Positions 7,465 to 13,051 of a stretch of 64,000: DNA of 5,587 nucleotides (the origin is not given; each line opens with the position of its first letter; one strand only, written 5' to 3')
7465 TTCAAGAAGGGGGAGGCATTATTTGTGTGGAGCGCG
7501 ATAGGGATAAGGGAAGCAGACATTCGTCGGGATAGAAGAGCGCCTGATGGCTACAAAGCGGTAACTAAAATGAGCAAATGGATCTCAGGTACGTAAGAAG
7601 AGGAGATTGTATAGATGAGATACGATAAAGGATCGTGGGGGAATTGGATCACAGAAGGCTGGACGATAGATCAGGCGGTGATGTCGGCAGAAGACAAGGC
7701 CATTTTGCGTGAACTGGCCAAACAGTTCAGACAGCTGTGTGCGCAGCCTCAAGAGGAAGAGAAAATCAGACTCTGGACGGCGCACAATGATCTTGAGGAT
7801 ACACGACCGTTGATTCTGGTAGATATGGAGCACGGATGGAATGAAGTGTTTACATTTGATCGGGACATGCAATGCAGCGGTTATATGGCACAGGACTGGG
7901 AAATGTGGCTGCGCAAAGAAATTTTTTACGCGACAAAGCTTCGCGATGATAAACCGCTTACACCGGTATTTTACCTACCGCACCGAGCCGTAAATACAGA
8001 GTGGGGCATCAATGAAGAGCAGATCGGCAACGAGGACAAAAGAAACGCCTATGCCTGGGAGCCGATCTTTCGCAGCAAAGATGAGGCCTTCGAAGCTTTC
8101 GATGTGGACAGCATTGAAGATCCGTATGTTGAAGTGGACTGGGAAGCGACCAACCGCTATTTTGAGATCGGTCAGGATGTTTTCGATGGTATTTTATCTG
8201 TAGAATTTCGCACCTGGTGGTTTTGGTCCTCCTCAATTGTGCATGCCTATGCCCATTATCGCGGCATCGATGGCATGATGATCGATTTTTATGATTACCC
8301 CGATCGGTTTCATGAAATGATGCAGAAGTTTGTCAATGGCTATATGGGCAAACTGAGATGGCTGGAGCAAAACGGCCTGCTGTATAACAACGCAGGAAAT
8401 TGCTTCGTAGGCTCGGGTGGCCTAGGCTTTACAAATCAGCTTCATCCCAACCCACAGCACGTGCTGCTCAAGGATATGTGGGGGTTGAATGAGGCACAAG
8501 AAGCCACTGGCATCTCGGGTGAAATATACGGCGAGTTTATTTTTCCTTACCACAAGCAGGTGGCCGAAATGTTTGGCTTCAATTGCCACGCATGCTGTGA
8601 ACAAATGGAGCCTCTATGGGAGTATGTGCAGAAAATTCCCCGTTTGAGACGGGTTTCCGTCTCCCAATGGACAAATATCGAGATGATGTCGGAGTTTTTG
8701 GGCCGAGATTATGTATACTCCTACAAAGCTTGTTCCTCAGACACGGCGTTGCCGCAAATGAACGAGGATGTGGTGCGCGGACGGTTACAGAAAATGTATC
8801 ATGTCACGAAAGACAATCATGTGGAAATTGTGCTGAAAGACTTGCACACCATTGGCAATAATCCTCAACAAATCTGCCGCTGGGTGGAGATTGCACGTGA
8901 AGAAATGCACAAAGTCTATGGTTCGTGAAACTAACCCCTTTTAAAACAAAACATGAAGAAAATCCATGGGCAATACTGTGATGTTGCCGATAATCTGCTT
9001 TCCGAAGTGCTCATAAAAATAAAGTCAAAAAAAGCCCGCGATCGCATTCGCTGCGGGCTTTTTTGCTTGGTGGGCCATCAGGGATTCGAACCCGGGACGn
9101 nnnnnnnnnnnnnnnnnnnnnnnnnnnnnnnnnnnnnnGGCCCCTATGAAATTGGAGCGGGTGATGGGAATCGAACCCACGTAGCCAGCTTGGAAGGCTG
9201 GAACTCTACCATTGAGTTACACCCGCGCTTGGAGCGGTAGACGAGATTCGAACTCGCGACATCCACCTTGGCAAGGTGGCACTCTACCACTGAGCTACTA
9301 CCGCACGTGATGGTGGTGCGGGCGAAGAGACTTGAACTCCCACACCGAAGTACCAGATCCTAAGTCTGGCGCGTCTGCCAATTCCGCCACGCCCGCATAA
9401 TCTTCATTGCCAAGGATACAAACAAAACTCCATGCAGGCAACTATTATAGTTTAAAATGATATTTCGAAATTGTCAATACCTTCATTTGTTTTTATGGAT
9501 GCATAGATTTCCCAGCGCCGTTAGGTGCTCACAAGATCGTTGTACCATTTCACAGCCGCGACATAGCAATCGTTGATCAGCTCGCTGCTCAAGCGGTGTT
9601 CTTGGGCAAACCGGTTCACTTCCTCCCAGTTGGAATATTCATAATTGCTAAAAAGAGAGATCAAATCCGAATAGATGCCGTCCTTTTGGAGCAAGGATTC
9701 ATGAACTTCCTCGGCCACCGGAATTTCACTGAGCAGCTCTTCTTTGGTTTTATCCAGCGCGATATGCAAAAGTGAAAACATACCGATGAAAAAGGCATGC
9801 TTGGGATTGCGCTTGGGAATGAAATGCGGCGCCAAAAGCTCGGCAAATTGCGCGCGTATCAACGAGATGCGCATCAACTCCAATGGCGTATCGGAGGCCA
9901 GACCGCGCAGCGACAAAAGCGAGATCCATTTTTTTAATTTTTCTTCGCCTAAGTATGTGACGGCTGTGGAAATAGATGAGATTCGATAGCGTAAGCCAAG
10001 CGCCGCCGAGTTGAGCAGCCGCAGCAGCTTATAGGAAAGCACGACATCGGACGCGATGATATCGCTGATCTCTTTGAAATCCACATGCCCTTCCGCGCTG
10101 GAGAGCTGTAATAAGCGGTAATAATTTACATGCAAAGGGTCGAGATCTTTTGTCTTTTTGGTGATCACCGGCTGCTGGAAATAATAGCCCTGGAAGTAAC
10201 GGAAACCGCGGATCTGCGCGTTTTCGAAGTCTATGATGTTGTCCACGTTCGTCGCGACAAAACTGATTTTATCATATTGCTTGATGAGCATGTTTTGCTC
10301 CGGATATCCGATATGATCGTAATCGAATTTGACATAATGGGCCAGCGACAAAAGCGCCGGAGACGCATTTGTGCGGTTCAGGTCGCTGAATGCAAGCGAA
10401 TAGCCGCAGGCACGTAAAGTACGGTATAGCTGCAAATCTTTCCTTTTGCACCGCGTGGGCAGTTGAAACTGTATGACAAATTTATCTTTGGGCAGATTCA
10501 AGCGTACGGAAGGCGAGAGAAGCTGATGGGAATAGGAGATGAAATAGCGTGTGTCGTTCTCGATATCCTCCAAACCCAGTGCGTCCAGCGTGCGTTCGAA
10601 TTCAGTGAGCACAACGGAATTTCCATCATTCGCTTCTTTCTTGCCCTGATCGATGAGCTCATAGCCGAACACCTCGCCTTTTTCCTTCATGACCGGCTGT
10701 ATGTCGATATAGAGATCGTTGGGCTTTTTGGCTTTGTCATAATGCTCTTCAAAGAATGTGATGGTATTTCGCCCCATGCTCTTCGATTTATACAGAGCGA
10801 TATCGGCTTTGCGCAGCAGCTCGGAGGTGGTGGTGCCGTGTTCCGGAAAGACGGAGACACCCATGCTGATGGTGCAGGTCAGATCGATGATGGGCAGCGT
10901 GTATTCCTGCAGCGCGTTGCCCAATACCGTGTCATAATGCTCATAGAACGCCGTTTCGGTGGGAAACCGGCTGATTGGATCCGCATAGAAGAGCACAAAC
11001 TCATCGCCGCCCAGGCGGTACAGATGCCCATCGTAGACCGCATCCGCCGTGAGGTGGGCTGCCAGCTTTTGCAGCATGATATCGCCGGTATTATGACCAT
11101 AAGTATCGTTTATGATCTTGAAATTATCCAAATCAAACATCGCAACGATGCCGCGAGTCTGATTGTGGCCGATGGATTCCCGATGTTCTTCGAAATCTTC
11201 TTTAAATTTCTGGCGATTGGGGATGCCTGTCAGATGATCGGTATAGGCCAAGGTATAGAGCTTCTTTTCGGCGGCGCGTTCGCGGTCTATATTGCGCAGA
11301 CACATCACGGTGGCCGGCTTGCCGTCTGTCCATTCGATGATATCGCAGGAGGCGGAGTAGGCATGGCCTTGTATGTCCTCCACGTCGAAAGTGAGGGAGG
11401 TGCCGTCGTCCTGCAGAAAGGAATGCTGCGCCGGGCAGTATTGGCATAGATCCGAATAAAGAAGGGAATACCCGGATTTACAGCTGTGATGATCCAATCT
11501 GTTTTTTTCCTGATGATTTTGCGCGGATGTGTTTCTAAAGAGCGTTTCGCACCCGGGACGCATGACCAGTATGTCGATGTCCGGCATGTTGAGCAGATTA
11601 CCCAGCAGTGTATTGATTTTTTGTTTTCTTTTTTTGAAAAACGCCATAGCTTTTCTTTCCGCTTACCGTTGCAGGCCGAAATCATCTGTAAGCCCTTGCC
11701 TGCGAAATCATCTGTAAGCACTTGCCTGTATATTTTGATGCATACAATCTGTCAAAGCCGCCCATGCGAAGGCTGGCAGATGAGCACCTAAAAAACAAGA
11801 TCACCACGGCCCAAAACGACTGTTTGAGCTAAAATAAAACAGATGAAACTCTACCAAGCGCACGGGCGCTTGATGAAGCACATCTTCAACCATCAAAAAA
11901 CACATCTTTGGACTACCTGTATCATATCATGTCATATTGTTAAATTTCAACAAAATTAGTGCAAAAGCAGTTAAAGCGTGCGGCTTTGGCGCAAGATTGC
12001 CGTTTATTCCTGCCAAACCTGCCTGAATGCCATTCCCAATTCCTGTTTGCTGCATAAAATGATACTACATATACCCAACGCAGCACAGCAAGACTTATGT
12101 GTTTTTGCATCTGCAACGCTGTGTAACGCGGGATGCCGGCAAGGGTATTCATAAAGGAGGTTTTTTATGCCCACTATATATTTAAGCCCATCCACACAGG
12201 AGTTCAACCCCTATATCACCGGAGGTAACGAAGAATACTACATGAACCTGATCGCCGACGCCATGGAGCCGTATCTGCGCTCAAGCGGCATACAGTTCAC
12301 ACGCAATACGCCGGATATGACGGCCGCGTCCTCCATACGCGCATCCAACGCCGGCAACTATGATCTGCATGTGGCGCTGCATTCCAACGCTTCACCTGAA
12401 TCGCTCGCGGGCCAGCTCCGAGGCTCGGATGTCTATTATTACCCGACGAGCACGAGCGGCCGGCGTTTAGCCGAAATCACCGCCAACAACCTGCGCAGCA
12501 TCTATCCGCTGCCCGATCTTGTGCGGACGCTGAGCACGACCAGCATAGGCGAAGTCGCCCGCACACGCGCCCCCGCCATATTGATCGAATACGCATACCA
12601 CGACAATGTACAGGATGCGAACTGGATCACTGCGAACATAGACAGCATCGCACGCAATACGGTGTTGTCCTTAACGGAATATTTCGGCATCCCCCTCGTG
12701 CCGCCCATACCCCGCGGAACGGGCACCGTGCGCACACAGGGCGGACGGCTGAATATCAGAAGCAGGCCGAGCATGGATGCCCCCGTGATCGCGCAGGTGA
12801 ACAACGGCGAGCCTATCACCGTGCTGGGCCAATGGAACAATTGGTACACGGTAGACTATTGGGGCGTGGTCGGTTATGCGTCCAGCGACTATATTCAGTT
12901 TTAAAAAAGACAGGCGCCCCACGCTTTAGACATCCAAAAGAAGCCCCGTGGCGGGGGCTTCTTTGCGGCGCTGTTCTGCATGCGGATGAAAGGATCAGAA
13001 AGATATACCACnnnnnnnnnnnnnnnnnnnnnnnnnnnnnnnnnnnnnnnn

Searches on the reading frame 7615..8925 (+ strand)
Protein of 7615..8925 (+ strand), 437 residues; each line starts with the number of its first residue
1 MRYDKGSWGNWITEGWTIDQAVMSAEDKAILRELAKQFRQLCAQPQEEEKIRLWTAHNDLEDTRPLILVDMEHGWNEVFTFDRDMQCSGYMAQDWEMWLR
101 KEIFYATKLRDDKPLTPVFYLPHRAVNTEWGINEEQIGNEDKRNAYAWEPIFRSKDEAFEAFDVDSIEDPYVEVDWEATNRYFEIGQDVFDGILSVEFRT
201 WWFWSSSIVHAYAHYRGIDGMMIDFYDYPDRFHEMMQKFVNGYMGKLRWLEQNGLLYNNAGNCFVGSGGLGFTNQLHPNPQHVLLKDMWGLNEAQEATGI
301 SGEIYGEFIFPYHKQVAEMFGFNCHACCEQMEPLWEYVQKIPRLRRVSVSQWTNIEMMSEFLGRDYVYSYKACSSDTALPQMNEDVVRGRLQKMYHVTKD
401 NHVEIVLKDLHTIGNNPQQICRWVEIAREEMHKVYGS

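Call 7: search_protein_families(library=pfam, proteins=[window:7615-8925:+], max_evalue=0.01)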
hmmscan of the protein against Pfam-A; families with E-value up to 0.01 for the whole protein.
window:7615-8925:+ (437 aa): 0 families

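Call 24: search_protein_families(library=ncbifam, proteins=[window:7615-8925:+], max_evalue=0.001)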
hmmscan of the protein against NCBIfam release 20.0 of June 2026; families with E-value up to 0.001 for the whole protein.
window:7615-8925:+ (437 aa): 0 families

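Call 72: search_solved_structures(query=window:7615-8925:+, max_evalue=1)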
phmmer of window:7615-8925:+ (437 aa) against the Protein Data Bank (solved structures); distinct sequences matched with E-value up to 1: 2.
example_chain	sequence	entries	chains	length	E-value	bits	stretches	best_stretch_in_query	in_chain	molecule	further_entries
5t50_A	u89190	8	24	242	0.024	16.7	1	167-236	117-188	Lectin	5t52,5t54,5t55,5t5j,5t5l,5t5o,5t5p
7bqq_A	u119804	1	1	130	0.9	11.5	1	341-436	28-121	Gogy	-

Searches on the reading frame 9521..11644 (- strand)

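Call 71: search_protein_families(library=pfam, proteins=[window:9521-11644:-], max_evalue=0.00001)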
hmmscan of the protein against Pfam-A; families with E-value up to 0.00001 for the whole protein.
window:9521-11644:- (707 aa): 2 families
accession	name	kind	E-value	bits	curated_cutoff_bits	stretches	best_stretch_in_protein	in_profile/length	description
PF00990.26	GGDEF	-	3.9e-35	121.4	23.8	1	133-293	1-160/161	Diguanylate cyclase, GGDEF domain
PF08668.18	HDOD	-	4.3e-15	56.1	22.9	1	509-623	9-127/196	HDOD domain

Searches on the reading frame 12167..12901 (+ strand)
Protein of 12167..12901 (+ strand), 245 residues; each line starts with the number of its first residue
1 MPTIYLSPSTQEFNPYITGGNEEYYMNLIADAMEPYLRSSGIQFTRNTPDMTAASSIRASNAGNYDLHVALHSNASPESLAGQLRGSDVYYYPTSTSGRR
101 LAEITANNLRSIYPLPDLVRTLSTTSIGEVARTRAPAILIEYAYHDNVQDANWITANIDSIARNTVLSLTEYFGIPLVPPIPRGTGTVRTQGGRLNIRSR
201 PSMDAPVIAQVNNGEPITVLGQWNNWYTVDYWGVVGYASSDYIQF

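Call 71: search_protein_families(library=pfam, proteins=[window:12167-12901:+], max_evalue=0.00001)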
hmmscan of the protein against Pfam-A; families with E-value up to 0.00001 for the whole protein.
window:12167-12901:+ (245 aa): 3 families
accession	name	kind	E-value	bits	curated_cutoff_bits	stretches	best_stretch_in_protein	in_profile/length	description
PF08239.17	SH3_3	-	8.4e-15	55.1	27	1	194-244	2-54/54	Bacterial SH3 domain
PF01520.23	Amidase_3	-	1.5e-14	54.9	27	1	19-165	19-168/174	N-acetylmuramoyl-L-alanine amidase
PF06347.19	SH3_4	-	7.9e-07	29.2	24.1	1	192-240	2-51/56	Bacterial SH3 domain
